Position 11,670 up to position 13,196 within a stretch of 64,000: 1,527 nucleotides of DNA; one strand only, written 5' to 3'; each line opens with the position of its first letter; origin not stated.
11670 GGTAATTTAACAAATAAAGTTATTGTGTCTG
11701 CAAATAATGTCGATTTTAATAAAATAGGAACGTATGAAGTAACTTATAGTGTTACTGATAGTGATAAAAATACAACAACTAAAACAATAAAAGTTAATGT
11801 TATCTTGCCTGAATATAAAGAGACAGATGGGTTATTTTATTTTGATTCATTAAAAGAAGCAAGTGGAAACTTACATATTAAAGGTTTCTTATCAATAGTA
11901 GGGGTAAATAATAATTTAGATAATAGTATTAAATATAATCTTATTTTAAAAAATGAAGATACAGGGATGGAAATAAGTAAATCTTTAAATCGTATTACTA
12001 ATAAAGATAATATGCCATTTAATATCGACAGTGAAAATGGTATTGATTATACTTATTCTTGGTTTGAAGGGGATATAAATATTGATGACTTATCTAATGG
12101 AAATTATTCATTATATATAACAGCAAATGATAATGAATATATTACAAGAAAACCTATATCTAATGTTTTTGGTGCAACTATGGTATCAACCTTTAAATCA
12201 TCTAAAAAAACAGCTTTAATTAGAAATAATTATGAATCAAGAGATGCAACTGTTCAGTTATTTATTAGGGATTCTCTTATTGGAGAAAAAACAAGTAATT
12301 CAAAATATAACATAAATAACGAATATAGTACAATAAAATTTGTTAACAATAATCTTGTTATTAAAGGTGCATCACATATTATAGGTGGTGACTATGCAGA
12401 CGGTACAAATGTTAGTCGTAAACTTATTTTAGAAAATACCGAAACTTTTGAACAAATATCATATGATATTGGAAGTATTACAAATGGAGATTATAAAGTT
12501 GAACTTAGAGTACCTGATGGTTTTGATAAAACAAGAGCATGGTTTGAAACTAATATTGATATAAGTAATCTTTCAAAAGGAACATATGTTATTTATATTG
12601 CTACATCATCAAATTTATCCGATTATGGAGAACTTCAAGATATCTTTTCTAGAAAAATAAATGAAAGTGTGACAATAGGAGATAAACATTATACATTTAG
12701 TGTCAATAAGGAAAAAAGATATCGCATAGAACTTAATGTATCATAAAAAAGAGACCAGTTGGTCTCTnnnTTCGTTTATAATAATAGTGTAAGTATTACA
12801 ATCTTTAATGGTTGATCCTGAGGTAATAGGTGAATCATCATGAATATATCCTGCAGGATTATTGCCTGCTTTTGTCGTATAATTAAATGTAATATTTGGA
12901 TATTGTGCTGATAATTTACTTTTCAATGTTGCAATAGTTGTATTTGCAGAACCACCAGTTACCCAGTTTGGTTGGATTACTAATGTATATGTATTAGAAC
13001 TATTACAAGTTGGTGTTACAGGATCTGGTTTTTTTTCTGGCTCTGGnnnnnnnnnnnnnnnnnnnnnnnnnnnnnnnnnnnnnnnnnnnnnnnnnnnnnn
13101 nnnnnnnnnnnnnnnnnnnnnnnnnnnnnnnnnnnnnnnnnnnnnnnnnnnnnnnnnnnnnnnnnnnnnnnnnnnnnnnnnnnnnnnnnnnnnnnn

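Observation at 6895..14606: Cell-envelope island: pilin-like protein, 1097-aa multidomain glucosaminidase and a convergent PASTA-only membrane protein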

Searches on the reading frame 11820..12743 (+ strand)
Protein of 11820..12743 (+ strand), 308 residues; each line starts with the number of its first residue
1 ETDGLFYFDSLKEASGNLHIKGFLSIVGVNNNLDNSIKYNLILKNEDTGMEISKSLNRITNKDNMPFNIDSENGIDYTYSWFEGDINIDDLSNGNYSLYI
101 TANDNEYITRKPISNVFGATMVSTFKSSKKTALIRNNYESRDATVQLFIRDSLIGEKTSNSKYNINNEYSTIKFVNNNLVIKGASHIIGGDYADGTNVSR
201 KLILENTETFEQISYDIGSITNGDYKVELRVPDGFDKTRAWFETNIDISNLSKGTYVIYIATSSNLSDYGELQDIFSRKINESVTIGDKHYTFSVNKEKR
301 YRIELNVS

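Call 30: find_homologous_proteins(query=window:11820-12743:+, max_evalue=0.001)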
Query window:11820-12743:+ (308 aa): 16 proteins with E <= 0.001 among 1041 candidates.
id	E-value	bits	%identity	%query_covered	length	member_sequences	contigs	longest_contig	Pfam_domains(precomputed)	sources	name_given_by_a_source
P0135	1.2e-65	240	43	96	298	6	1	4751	-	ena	-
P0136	2.2e-64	236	41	99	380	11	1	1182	-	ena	-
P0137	8.6e-64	234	40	99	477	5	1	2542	-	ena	-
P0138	1.0e-60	224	45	86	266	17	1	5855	PF28587.1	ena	-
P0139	1.9e-60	223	41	97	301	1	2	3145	-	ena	-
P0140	3.2e-55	206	43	82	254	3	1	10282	-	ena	-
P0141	2.9e-54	203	40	99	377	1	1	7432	-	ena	-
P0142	1.0e-51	194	42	91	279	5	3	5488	PF28587.1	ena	-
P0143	1.4e-49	187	41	79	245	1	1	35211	-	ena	-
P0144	1.5e-48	184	39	99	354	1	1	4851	-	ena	-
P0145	1.3e-41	161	45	63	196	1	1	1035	-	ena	-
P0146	6.2e-41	159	37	99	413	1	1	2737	PF16403.12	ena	-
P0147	7.4e-41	159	49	55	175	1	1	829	-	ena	-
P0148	6.2e-39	152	44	58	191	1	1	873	-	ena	-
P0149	3.9e-32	130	35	78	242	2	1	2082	-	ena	-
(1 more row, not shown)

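Call 40: predict_structure(alignment_id=A2)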
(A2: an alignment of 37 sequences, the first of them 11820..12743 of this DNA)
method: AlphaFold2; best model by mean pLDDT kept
length: 308 residues; sequences in the alignment: 37
mean_pLDDT: 94.2   pTM: 0.88
mean pLDDT of the five models: 94.2, 94.2, 93.4, 93.1, 92.7
residues with pLDDT >= 90: 269; 70-90: 39; 50-70: 0; < 50: 0
segments of 3 or more residues with pLDDT < 50: none
pLDDT, mean of each block of 10 residues (from residue 1): 93 96 95 94 96 97 90 91 96 97 96 92 95 89 93 93 91 96 96 95 97 97 91 94 97 98 97 86 96 93 96
secondary structure, 60 per line:
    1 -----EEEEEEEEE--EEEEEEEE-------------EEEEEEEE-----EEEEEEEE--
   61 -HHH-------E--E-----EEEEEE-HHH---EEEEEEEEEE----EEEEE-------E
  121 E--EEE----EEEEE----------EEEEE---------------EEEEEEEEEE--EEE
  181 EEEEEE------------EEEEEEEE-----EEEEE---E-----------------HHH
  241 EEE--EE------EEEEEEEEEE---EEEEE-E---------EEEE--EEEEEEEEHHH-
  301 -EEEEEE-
elements in order: E6-14 E17-24 E38-45 E51-58 E81-86 E94-103 E108-112 E124-126 E131-135 E146-150 E166-175 E178-186 E199-206 E212-216 E241-243 E254-263 E267-271 E283-286 E289-296 E302-307

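Call 43: fold_search(model_id=the predicted structure, library=pdb)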
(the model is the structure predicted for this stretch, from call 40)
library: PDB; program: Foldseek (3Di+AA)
matches with E <= 10: 1588; with E <= 0.001: 17
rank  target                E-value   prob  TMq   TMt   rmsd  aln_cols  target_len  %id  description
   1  8bz6_B                7.0e-05  1.00  0.35  0.20  12.5       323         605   10  Crystal structure of the L. monocytogenes RmlT in complex with UDP-glucose (released 2023-12-27)
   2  6yjp_C                3.7e-04  0.98  0.22  0.27  16.6       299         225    9  Crystal structure of a complex between glycosylated NKp30 and its deglycosylated tumour ligand B7-H6 (released 2020-07-29)
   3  1ex0_B                3.9e-04  0.98  0.22  0.12  13.3       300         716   10  HUMAN FACTOR XIII, MUTANT W279F ZYMOGEN (released 2003-12-23)
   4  5e4e_C                4.3e-04  0.99  0.21  0.21  15.2       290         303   10  Engineered Interleukin-13 bound to receptor (released 2015-12-02)
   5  1nug_B                5.0e-04  0.97  0.21  0.12  12.7       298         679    9  Role of Calcium Ions in the Activation and Activity of the Transglutaminase 3 Enzyme (2 calciums, 1 Mg, inactive form) (released 2003-04-22)
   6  1p9m_C                6.4e-04  0.99  0.22  0.31  14.4       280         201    5  Crystal structure of the hexameric human IL-6/IL-6 alpha receptor/gp130 complex (released 2003-07-01)
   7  5fuc_C                6.7e-04  0.99  0.21  0.29  14.8       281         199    6  Biophysical and cellular characterisation of a junctional epitope antibody that locks IL-6 and gp80 together in a stab (released 2017-01-25)
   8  4fxt_D                6.7e-04  0.98  0.21  0.31  16.1       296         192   10  Crystal structure of a DUF3823 family protein (BACOVA_02663) from Bacteroides ovatus ATCC 8483 at 2.77 A resolution (released 2012-07-25)
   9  4kkp_A                6.7e-04  0.96  0.21  0.25  14.1       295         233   10  Crystal structure of Vibrio cholerae RbmA (crystal form 2) (released 2013-05-22)
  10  8bz8_A                7.4e-04  1.00  0.33  0.19  12.7       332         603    9  Crystal structure of the L. monocytogenes RmlT D198A variant in complex with TDP-rhamnose (released 2023-12-27)
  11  4hlj                  7.4e-04  0.99  0.22  0.29  15.7       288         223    9  Axon Guidance Receptor (released 2013-11-20)
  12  5fuc_D                8.2e-04  0.99  0.20  0.30  13.4       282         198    8  Biophysical and cellular characterisation of a junctional epitope antibody that locks IL-6 and gp80 together in a stab (released 2017-01-25)
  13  8oxy_A                8.2e-04  0.98  0.22  0.12  12.0       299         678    9  Transglutaminase 3 without calcium in complex with DH patient-derived Fab DH63-B02 (released 2023-10-18)
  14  5e53_A                8.2e-04  0.89  0.17  0.18  17.0       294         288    6  Crystal structure of chicken CNTN1 FN1-FN3 domains (released 2016-08-31)
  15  5mhl_B                8.6e-04  0.97  0.23  0.14  10.8       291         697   10  FXIIIa in complex with the inhibitor Mi0621 (released 2017-12-20)
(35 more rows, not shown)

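Call 51: fold_search(model_id=the predicted structure, library=viral)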
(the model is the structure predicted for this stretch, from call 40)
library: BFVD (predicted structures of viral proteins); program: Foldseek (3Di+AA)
matches with E <= 10: 891; with E <= 0.001: 6
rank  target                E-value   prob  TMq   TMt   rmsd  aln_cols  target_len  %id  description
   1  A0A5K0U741            1.1e-04  0.87  0.19  0.09  31.0       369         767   10  Por secretion system C-terminal sorting domain-containing protein [Yasminevirus sp. GU-2018]
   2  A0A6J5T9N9            1.9e-04  0.99  0.25  0.28  15.7       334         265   10  Uncharacterized protein [uncultured Caudovirales phage]
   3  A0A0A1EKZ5            1.9e-04  0.93  0.22  0.17  31.7       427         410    9  (no name in the UniProt tables at hand)
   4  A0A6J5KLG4            2.2e-04  0.99  0.25  0.30  16.5       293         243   11  Uncharacterized protein [uncultured Caudovirales phage]
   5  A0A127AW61            4.4e-04  0.97  0.19  0.09  17.6       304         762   12  Putative regulator of chromosome condensation [Bacillus phage SP-15]
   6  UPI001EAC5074         7.2e-04  0.72  0.20  0.10  21.3       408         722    9  (no name look-up for this kind of identifier)
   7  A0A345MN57            1.2e-03  0.95  0.24  0.25  19.2       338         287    9  (no name in the UniProt tables at hand)
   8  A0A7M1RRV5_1          1.2e-03  0.95  0.20  0.06  13.6       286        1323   11  Internalin-like protein [uncultured phage cr52_1]
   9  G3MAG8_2              1.2e-03  0.69  0.20  0.08  25.7       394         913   11  Gp427 [Bacillus phage G]
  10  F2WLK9                1.3e-03  0.92  0.22  0.20  15.3       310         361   10  Conserved putative membrane protein [Lausannevirus]
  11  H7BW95                1.5e-03  0.96  0.21  0.15  13.3       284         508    8  (no name in the UniProt tables at hand)
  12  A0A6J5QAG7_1          2.0e-03  0.63  0.17  0.08  19.2       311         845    9  Tip attachment protein J [uncultured Caudovirales phage]
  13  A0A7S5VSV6            2.1e-03  0.84  0.21  0.15  23.9       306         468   11  (no name in the UniProt tables at hand)
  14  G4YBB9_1              2.5e-03  0.89  0.24  0.08  17.9       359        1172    8  (no name in the UniProt tables at hand)
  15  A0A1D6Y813            2.5e-03  0.72  0.19  0.20  15.5       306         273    8  (no name in the UniProt tables at hand)
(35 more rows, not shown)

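Call 53: search_protein_representatives(protein=window:11820-12743:+)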
Query: 308 residues. Proteins with E-value up to 0.001 (for the whole library): 194; up to 1e-10: 150; up to 1e-30: 111. The best 150 are listed.
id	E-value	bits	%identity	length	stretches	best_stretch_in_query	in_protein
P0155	4.7e-114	397.1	63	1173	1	2-307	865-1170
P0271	2.3e-112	391.6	61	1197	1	2-308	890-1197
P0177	1.0e-72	261.5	46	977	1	1-306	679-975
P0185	2.6e-71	256.9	45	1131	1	2-307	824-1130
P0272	7.3e-68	245.5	43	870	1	3-307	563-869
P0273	8.2e-67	242.1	42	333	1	2-308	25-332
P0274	2.6e-65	237.1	44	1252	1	2-307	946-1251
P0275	1.1e-64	235.1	38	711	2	2-306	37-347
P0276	3.5e-63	230.2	42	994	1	3-307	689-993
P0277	5.7e-62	226.2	40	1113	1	3-307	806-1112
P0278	1.1e-60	222.0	36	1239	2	2-307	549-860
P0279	1.9e-60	221.2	38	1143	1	2-306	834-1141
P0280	3.0e-60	220.5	43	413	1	3-307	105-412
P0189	1.8e-59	218.0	40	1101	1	2-307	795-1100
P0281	1.9e-59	217.9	39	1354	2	1-307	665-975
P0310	3.6e-50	187.5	40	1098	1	2-307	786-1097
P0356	2.1e-36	142.3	36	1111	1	6-293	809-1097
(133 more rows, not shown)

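Call 77: find_related_loci(query=A4, collection=viral_contigs, flank=5000)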
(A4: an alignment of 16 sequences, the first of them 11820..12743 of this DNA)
Query A4 (308 aa) in viral_contigs; peptide patterns used: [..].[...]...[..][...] (x = any residue, [..] = any of these).
28 stretches matched a pattern, but none encodes a relative of the query by tblastn (E <= 1e-3).

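Call 78: search_dna_similar(query=window:11820-12743:+, collection=phages, mode=protein, max_evalue=0.001, max_rows=10)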
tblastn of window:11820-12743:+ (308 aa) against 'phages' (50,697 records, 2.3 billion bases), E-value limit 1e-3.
No match.

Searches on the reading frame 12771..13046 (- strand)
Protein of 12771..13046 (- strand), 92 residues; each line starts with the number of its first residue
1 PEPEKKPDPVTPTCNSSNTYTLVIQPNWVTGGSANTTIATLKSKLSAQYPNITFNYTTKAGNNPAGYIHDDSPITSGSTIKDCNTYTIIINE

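Call 50: predict_structure(alignment_id=A3)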
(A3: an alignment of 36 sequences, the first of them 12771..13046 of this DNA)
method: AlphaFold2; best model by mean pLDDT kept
length: 92 residues; sequences in the alignment: 36
mean_pLDDT: 88.8   pTM: 0.71
mean pLDDT of the five models: 88.8, 87.2, 87.0, 86.6, 83.3
residues with pLDDT >= 90: 69; 70-90: 10; 50-70: 13; < 50: 0
segments of 3 or more residues with pLDDT < 50: none
pLDDT, mean of each block of 10 residues (from residue 1): 64 80 92 92 94 95 93 94 94 93
secondary structure, 60 per line:
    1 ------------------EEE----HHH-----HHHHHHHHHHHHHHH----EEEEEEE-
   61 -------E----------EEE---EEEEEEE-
elements in order: E19-21 H34-48 E53-59 E79-81 E85-91

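Call 54: fold_search(model_id=the predicted structure, library=pdb)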
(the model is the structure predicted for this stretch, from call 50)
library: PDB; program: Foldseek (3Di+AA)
matches with E <= 10: 118; with E <= 0.001: 0
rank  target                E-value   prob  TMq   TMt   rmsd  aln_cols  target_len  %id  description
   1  5e12_B                8.2e-02  0.95  0.48  0.27   3.5        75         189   15  Crystal Structure of PASTA Domains 2, 3 and 4 of Mycobacterium tuberculosis Protein Kinase B (released 2016-09-14)
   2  3m9g                  1.3e-01  0.47  0.34  0.20   5.0        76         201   16  Crystal structure of the three-PASTA-domain of a Ser/Thr kinase from Staphylococcus aureus (released 2010-11-03)
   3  2kuf_MODEL_1_A        1.4e-01  0.94  0.50  0.36   3.3        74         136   14  NMR structure of the PASTA domain 3 and 4 of Mycobacterium tuberculosis of PknB (released 2010-04-14)
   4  5e10                  1.6e-01  0.69  0.38  0.29   3.8        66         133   17  Crystal Structure of PASTA Domains 1 and 2 of Mycobacterium tuberculosis Protein Kinase B (released 2016-09-14)
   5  2kue_MODEL_1_A        2.7e-01  0.85  0.51  0.37   3.5        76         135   13  NMR structure of the PASTA domain 2 and 3 of Mycobacterium tuberculosis of PknB (released 2010-04-14)
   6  7o4c_A                2.9e-01  0.44  0.37  0.31   4.3        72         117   10  Crystal structure of PASTA domains of the Penicillin-Binding Protein 1 (PBP1) from Staphylococcus aureus (released 2021-11-03)
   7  3py9                  3.8e-01  0.51  0.43  0.17   3.7        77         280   13  X-ray structural studies of the entire extra-cellular region of the Ser/Thr kinase PrkC from Staphylococcus aureus (released 2011-01-19)
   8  5e12_A                4.6e-01  0.69  0.48  0.25   3.5        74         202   15  Crystal Structure of PASTA Domains 2, 3 and 4 of Mycobacterium tuberculosis Protein Kinase B (released 2016-09-14)
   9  9nc0_A                4.9e-01  0.04  0.22  0.06  21.6       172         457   10  AMC008 v4.2 SOSIP Env trimer in complex with b12 Fab (released 2026-01-21)
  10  2kui_MODEL_1_A        6.4e-01  0.57  0.46  0.19   3.6        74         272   14  NMR structure of the PASTA domain of Mycobacterium tuberculosis of PknB (released 2010-04-14)
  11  7n6u_A                9.5e-01  0.04  0.22  0.05  20.8       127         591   13  Structure of uncleaved HIV-1 JR-FL Env glycoprotein trimer in state U1 bound to small Molecule HIV-1 Entry Inhibitor B (released 2021-09-22)
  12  7kmd_G                1.1e+00  0.04  0.21  0.06  15.5        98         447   14  Crystal structure of a HIV-1 clade C isolate Du172.17 HR1.R4.664 Env trimer in complex with human Fabs PGT124 and 35O2 (released 2021-07-07)
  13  8f7t_C                1.2e+00  0.06  0.29  0.08  19.5       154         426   12  Glycan-Base ConC Env Trimer (released 2023-09-27)
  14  1dkg_B                1.6e+00  0.06  0.24  0.17  10.7        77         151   12  CRYSTAL STRUCTURE OF THE NUCLEOTIDE EXCHANGE FACTOR GRPE BOUND TO THE ATPASE DOMAIN OF THE MOLECULAR CHAPERONE DNAK (released 1997-08-20)
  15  6gdg_D                1.6e+00  0.04  0.18  0.10  10.8        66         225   12  Cryo-EM structure of the adenosine A2A receptor bound to a miniGs heterotrimer (released 2018-05-16)
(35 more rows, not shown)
